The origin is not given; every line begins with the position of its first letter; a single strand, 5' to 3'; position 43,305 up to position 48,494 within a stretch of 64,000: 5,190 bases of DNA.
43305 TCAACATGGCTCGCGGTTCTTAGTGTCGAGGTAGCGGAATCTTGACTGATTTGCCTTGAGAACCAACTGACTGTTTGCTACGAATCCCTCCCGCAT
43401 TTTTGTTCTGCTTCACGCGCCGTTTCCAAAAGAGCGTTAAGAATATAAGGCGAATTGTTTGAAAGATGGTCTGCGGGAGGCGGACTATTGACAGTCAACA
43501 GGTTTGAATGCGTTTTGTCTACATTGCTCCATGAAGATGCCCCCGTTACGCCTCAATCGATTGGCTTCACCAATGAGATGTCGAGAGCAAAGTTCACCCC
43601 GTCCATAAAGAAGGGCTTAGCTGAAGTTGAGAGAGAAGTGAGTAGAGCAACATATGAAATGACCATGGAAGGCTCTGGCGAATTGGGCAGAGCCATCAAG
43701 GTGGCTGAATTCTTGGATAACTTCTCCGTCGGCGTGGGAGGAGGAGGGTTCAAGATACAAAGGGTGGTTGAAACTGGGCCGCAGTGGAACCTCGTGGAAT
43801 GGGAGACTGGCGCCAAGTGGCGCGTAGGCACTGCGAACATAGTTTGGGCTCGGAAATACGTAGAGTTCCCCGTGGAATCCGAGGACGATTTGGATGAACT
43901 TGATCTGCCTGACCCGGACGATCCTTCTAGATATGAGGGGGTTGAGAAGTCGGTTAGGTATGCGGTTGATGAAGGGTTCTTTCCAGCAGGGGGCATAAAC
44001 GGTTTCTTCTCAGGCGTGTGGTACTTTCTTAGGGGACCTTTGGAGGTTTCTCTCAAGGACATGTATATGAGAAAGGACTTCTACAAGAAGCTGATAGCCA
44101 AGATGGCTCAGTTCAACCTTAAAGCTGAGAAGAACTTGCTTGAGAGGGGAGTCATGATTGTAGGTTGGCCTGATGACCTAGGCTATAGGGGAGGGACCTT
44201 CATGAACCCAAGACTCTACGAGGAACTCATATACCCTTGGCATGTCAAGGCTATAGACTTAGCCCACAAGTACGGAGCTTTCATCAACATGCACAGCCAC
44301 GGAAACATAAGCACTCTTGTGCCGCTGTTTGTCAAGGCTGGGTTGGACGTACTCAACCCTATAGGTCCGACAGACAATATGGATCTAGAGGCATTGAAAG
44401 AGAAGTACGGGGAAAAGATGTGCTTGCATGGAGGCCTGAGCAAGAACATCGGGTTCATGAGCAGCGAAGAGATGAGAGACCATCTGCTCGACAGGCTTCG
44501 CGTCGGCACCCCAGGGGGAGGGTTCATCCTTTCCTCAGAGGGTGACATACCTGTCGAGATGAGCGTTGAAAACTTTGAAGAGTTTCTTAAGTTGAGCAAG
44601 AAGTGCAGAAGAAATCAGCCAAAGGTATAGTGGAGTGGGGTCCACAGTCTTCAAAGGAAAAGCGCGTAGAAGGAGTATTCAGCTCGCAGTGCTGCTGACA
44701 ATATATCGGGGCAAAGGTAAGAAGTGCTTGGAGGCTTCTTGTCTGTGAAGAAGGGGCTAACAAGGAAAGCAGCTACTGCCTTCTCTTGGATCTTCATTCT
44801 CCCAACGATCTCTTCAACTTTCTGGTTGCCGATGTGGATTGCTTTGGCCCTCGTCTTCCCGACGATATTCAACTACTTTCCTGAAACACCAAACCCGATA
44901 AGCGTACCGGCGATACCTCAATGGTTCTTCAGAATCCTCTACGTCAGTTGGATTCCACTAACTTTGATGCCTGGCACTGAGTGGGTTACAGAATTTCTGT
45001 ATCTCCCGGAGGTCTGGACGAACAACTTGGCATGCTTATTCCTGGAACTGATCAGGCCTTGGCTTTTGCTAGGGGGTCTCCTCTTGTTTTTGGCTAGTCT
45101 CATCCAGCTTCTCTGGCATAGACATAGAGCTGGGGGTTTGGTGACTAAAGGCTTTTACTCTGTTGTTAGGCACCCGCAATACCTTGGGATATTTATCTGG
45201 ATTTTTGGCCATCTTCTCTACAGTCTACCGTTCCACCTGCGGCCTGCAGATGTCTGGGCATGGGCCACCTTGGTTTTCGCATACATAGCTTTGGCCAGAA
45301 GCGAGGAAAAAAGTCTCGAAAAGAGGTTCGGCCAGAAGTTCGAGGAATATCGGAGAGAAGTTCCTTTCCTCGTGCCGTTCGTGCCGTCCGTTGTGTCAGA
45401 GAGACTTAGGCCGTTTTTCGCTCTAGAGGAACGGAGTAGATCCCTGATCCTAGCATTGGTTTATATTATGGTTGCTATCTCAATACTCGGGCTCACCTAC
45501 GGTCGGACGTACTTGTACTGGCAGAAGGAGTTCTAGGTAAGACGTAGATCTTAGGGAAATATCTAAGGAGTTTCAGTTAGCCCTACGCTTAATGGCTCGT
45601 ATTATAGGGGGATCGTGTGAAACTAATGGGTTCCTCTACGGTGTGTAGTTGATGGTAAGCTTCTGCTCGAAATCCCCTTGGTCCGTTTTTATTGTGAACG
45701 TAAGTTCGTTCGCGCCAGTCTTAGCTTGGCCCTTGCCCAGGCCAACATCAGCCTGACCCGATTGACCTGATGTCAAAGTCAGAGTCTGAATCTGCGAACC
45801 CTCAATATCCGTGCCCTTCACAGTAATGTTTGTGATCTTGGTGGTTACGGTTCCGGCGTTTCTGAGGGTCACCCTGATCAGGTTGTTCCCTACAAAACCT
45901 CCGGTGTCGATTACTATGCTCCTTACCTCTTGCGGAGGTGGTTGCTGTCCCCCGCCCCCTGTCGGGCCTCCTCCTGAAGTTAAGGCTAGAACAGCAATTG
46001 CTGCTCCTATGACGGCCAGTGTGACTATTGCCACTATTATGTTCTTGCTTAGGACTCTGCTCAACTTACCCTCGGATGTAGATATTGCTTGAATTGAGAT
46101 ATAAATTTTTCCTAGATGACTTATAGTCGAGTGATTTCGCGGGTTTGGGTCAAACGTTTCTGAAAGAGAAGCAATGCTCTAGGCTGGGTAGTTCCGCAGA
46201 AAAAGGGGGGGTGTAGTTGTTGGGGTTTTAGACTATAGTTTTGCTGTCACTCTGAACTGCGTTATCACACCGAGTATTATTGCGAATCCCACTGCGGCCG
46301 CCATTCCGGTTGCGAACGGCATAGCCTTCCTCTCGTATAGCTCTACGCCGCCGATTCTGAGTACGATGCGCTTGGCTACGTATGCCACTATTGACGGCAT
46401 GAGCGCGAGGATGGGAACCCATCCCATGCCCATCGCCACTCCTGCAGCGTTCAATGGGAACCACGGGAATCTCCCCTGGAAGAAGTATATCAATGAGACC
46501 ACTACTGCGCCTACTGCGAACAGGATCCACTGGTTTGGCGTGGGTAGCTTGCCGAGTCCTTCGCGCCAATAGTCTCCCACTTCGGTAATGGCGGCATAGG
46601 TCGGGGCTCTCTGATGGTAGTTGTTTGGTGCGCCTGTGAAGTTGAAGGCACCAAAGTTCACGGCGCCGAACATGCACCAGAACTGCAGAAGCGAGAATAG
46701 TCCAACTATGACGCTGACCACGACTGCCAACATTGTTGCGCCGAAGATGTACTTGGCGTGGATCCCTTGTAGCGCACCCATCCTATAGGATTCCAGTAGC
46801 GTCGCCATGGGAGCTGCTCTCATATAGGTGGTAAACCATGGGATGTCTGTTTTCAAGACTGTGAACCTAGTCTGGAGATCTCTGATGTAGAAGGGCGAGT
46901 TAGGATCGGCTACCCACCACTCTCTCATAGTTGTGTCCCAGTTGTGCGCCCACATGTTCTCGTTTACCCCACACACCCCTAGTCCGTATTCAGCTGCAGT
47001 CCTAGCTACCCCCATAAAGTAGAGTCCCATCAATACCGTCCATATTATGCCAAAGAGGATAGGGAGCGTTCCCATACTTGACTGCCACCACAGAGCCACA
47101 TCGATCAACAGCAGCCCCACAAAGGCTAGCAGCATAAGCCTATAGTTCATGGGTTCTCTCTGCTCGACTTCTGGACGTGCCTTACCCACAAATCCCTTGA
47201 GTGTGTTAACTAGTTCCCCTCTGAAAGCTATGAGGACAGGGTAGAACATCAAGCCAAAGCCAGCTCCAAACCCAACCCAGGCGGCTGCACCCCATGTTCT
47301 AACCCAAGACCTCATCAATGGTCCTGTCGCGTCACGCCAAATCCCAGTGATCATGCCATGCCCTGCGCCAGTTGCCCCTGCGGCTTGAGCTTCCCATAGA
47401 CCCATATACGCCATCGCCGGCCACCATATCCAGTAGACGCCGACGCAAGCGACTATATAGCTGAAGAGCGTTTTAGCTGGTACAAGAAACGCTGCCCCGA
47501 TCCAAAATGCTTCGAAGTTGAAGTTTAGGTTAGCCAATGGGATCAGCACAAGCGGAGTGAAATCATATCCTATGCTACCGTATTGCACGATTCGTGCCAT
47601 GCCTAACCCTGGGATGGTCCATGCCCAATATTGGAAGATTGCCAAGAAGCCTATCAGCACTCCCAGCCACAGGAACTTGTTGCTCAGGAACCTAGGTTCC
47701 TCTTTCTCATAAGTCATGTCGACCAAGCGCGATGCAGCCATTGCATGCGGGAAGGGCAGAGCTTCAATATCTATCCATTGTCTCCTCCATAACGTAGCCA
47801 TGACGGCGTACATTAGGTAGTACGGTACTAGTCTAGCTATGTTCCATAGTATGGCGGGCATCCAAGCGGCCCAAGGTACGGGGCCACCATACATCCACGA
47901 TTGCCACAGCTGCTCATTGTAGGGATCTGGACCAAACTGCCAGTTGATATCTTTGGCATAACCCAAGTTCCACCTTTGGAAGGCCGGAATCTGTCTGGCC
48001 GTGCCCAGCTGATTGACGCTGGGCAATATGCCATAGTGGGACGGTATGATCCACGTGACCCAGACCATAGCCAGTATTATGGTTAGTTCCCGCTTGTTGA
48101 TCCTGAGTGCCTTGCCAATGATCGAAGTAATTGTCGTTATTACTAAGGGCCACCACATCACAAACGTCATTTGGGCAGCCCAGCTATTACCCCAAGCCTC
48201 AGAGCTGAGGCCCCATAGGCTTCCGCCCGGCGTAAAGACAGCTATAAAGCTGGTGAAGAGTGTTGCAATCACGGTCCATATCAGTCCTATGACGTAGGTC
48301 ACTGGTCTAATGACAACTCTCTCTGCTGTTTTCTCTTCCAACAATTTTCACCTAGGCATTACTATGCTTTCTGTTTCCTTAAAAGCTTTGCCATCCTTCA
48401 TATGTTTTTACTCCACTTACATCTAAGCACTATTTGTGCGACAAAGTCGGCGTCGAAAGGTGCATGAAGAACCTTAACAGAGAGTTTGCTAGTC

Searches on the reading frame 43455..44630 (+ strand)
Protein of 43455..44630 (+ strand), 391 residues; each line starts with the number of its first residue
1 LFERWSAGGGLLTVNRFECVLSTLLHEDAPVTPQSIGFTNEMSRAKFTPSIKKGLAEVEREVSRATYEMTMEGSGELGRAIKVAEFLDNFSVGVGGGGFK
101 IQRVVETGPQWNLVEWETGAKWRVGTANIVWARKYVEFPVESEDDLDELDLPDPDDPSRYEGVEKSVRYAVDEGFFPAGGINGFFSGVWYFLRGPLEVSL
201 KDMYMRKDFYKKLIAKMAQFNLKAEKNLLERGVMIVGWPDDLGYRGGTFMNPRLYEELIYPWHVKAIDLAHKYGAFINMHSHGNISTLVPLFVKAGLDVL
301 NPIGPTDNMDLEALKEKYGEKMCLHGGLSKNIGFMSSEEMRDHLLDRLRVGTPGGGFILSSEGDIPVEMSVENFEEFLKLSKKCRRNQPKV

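Call 5: search_protein_families(library=pfam, proteins=[window:43455-44630:+], max_evalue=0.01)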
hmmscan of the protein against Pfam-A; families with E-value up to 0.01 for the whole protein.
window:43455-44630:+ (391 aa): 1 family
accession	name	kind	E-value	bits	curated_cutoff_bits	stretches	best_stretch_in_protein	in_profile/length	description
PF01208.23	URO-D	-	1.2e-20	74.2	23.9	1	136-382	95-344/346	Uroporphyrinogen decarboxylase (URO-D)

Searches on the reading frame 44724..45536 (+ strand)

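Call 5: search_protein_families(library=pfam, proteins=[window:44724-45536:+], max_evalue=0.01)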
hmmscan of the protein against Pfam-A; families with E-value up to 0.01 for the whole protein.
window:44724-45536:+ (270 aa): 4 families
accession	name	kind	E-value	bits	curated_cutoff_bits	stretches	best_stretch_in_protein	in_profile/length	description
PF01222.22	ERG4_ERG24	-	1.1e-06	28.1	27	1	135-220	347-428/432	Ergosterol biosynthesis ERG4/ERG24 family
PF04191.18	PEMT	-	2.2e-06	28.5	25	1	138-205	41-105/105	Phospholipid methyltransferase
PF06966.17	DUF1295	-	4.7e-06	26.7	20.4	1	135-212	151-234/235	Protein of unknown function (DUF1295)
PF04140.19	ICMT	-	0.00012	22.8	24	1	135-165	31-61/95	Isoprenylcysteine carboxyl methyltransferase (ICMT) family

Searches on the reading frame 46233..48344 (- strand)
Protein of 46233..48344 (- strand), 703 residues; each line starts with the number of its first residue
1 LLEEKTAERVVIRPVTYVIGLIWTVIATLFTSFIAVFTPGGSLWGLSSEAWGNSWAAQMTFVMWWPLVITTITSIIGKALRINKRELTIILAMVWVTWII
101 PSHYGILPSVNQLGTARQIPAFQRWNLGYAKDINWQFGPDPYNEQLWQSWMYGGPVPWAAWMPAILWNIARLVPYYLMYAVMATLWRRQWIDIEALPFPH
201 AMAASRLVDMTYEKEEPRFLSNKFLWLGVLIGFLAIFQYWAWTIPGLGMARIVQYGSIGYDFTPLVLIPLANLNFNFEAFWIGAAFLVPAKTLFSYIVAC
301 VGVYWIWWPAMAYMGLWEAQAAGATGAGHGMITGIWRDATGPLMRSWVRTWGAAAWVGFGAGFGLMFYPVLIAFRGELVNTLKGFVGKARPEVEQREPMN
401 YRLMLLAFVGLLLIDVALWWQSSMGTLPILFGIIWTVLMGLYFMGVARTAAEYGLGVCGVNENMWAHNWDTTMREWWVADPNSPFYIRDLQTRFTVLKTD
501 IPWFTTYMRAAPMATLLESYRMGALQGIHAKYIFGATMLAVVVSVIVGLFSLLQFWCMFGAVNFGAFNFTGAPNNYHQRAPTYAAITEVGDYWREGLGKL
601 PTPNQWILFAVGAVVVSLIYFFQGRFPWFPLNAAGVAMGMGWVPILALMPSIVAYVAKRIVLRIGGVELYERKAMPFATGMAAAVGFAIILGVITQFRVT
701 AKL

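Call 5: search_protein_families(library=pfam, proteins=[window:46233-48344:-], max_evalue=0.01)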
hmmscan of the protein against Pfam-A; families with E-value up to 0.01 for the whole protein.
window:46233-48344:- (703 aa): 3 families
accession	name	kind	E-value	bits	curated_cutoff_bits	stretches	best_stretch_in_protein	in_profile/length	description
PF20581.3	DUF6785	-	5.1e-21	75.2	25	1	25-555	6-493/498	Family of unknown function (DUF6785)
PF20580.3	DUF6784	-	5.2e-10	39.8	26.4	1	606-683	1-77/101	Domain of unknown function (DUF6784)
PF03169.20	OPT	-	0.0011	18.1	25.8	1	163-692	104-619/623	OPT oligopeptide transporter protein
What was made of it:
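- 46233..48344 (-): Second OPT-superfamily paralogue (DUF6785 + DUF6784), 703 aa, downstream of the partner. Pfam (call 5).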

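Call 25: search_protein_families(library=ncbifam, proteins=[window:46236-48344:-], max_evalue=0.1)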
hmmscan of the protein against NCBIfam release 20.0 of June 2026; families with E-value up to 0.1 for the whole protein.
window:46236-48344:- (703 aa): 0 families
